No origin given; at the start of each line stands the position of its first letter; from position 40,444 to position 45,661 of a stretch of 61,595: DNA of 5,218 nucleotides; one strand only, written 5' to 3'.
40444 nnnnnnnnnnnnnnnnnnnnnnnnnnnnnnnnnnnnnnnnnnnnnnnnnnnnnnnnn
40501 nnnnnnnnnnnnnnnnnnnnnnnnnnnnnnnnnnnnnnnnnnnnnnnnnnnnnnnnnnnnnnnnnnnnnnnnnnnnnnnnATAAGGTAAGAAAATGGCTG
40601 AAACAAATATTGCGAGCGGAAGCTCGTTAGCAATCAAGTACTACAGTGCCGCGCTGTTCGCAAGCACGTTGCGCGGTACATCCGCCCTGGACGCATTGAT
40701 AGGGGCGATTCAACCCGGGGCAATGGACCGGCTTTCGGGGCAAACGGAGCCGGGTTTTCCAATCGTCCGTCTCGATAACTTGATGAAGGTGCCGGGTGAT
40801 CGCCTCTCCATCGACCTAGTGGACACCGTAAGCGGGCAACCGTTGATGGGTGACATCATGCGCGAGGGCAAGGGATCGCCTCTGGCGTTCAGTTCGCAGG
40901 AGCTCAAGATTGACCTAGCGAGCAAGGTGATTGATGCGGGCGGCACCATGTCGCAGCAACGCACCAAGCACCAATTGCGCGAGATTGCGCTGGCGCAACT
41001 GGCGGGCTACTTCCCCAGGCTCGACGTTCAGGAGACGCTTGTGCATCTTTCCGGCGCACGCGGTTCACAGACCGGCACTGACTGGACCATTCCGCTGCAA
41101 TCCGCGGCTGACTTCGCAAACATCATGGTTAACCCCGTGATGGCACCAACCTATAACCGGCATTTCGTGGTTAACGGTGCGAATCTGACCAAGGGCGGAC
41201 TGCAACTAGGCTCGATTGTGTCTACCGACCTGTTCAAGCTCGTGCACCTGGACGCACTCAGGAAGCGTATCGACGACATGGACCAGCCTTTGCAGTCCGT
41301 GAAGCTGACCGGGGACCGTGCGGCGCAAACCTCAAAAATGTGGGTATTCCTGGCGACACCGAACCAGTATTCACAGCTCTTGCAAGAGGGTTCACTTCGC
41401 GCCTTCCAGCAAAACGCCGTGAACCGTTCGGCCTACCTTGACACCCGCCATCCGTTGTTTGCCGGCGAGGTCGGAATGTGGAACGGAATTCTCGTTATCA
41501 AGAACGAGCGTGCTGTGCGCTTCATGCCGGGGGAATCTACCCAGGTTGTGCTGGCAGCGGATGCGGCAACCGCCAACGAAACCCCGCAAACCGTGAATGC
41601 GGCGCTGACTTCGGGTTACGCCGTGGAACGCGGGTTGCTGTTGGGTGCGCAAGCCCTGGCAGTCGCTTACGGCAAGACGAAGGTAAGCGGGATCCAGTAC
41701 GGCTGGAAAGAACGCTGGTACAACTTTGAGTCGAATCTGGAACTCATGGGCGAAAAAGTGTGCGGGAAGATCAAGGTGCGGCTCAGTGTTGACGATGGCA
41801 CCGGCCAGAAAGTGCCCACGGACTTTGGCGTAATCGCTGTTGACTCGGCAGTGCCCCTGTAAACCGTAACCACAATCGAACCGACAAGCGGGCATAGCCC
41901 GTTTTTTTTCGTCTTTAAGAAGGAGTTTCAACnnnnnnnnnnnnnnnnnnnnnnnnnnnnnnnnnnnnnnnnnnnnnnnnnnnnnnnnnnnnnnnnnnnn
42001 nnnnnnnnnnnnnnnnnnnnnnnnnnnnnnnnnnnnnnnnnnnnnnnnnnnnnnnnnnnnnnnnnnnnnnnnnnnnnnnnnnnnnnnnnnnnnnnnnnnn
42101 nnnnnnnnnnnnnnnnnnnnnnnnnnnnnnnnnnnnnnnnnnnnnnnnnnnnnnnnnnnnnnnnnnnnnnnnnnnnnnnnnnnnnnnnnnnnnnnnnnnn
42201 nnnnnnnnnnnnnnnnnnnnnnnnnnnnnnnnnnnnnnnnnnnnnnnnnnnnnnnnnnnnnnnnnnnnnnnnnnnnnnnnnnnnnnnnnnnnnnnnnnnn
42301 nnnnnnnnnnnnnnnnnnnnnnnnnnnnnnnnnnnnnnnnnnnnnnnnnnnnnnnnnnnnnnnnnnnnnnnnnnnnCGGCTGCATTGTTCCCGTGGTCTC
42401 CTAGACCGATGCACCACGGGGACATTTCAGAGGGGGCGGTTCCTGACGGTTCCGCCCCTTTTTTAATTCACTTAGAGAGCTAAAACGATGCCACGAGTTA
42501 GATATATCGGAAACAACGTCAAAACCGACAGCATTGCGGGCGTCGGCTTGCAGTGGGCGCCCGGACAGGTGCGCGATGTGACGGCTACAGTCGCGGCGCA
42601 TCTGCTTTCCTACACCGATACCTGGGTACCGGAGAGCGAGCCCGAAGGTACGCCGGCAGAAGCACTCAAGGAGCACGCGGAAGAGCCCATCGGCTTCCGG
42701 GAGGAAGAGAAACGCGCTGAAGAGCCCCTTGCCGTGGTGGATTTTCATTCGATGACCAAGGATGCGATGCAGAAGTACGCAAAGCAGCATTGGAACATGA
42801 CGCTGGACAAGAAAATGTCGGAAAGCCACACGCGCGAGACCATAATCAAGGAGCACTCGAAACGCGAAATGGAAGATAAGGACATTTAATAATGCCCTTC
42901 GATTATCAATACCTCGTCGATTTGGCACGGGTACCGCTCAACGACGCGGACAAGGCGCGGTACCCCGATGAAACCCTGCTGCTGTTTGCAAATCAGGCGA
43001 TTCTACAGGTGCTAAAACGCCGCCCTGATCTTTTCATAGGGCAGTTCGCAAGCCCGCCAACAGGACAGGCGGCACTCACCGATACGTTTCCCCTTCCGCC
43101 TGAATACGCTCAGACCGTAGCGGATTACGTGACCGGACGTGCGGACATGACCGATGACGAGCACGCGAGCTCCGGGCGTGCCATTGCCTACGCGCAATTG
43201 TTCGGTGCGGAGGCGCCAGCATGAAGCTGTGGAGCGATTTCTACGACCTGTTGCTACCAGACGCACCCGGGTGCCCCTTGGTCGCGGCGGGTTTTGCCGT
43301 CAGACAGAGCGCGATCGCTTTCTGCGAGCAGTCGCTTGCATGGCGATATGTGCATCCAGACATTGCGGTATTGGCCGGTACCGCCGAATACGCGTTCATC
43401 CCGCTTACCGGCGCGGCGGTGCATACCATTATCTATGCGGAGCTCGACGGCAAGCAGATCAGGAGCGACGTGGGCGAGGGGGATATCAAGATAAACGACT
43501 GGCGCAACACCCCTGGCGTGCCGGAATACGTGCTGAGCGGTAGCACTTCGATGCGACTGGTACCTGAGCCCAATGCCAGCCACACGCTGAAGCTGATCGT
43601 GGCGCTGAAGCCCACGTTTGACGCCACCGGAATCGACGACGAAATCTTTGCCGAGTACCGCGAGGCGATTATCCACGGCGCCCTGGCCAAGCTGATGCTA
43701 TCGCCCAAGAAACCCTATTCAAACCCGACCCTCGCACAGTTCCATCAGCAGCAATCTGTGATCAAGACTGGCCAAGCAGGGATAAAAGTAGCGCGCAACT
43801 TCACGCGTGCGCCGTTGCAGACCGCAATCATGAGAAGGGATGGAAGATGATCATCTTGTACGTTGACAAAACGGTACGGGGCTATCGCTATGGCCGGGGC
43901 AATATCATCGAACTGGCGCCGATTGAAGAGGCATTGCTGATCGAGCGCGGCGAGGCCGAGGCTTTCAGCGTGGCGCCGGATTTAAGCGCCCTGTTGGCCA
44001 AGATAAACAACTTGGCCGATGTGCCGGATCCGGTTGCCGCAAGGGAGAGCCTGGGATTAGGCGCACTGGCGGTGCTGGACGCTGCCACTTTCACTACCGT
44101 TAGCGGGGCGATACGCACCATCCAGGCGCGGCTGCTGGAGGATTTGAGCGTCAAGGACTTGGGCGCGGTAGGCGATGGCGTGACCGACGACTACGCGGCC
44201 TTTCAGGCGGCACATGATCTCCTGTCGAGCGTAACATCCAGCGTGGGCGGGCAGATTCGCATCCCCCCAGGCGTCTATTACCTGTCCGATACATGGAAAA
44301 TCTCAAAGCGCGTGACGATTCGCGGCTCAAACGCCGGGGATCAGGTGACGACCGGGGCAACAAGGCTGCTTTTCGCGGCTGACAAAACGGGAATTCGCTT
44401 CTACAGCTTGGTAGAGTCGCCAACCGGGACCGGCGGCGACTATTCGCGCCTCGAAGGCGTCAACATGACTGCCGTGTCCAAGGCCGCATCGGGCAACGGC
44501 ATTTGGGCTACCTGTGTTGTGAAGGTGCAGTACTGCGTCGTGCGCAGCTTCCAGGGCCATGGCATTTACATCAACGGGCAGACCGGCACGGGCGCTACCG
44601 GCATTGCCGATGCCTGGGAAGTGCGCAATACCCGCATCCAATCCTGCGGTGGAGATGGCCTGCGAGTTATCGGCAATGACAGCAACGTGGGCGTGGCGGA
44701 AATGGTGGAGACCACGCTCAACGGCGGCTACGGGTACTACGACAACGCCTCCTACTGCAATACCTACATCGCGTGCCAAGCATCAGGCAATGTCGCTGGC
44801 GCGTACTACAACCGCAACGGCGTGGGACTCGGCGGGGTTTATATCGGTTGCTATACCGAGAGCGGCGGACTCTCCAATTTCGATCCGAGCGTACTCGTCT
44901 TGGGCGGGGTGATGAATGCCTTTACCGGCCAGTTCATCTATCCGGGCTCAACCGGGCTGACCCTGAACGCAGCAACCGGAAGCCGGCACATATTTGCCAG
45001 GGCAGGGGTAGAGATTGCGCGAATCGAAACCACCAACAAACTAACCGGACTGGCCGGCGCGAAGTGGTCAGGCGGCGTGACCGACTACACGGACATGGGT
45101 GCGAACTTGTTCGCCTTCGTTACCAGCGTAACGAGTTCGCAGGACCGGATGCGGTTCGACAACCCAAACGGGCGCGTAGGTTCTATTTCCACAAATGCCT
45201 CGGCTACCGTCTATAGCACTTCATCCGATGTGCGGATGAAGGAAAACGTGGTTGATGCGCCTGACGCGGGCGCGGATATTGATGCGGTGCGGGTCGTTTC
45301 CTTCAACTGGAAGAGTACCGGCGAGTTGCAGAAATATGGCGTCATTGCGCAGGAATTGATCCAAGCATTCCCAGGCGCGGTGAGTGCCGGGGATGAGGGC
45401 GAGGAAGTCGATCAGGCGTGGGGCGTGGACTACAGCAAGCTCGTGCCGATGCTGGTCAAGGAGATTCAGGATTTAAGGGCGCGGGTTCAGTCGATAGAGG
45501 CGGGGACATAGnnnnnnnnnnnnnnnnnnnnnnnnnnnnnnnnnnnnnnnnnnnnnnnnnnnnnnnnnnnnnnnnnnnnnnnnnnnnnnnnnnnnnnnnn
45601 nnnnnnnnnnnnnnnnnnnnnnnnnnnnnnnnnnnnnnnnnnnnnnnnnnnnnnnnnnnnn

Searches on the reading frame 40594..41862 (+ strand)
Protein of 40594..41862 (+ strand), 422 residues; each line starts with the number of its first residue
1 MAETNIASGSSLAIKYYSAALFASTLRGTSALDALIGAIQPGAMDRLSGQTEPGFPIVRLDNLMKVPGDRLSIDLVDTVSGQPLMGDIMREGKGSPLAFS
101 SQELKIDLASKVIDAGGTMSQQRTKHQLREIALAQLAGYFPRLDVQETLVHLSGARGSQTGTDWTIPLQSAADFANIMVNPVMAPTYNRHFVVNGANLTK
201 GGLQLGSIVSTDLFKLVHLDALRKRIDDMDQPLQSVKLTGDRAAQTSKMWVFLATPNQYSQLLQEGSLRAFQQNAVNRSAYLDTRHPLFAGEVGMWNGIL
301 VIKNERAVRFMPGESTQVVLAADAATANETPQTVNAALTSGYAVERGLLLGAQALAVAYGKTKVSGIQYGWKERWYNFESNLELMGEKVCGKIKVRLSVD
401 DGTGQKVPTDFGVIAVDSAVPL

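Call 10: search_protein_families(library=phrogs, proteins=[window:40594-41862:+], max_evalue=0.001)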
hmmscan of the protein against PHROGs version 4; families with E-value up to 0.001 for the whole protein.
window:40594-41862:+ (422 aa): 3 families
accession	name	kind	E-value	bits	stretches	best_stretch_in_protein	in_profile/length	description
phrog_334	-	head and packaging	3.4e-101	340.1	1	1-421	1-380/381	major head protein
phrog_13784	-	unknown function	6.6e-31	108.7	1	10-176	6-176/177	-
phrog_31117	-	unknown function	5.4e-08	34.1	1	307-421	8-109/110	-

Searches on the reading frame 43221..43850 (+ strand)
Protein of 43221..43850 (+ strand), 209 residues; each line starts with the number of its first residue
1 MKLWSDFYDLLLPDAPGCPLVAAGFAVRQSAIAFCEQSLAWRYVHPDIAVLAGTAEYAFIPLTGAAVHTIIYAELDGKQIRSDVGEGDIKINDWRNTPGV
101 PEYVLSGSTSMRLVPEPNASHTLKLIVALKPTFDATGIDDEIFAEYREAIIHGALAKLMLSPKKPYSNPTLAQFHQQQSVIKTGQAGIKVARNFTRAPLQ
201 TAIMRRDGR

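Call 65: search_protein_families(library=pfam, proteins=[window:43221-43850:+], max_evalue=0.01)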
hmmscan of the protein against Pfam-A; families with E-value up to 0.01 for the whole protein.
window:43221-43850:+ (209 aa): 1 family
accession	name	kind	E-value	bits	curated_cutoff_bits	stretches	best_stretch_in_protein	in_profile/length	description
PF24175.2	SU10_adaptor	-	7.6e-09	36.7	27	1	31-178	31-173/194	SU10 adaptor protein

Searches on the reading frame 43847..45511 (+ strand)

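Call 10: search_protein_families(library=phrogs, proteins=[window:43847-45511:+], max_evalue=0.001)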
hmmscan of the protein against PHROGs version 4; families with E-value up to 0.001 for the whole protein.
window:43847-45511:+ (554 aa): 23 families
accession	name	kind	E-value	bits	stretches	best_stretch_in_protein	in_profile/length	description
phrog_5668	-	tail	2.9e-31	109.2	1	439-551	1445-1555/1567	tail fiber protein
phrog_1980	-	tail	8.3e-19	69.2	1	247-551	267-427/449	tail fiber protein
phrog_18345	-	tail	1.2e-17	64.6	1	404-549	796-952/956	tail fiber protein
phrog_9942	-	tail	7.6e-17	61.6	1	367-552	835-1039/1178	tail fiber protein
phrog_8215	-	tail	3.9e-15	56.3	1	441-550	894-992/1000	baseplate wedge initiator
phrog_22896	-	tail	4.4e-15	56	1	439-551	691-805/808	tail protein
phrog_6921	-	tail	3.1e-13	50.4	1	427-552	594-729/738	tail fiber protein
phrog_19195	-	head and packaging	7.1e-12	44.8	1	428-513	1256-1341/1425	virion structural protein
phrog_5481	-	tail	5.8e-11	42.6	1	403-549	866-1014/1043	tail fiber protein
phrog_18186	-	tail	1.5e-10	41.4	1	449-549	477-569/582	baseplate wedge subunit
phrog_15455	-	tail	6.5e-10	39.1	1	74-241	125-285/652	tail fiber protein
phrog_7841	-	unknown function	9.2e-09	35.8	1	457-551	392-485/489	-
phrog_18522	-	tail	2.1e-08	34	1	84-160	156-229/612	tail protein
phrog_1210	-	other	4.2e-08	32.1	1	459-551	2218-2309/2313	PblB-type receptor binding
phrog_14558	-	tail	2e-07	30.7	1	85-163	90-165/740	tail spike protein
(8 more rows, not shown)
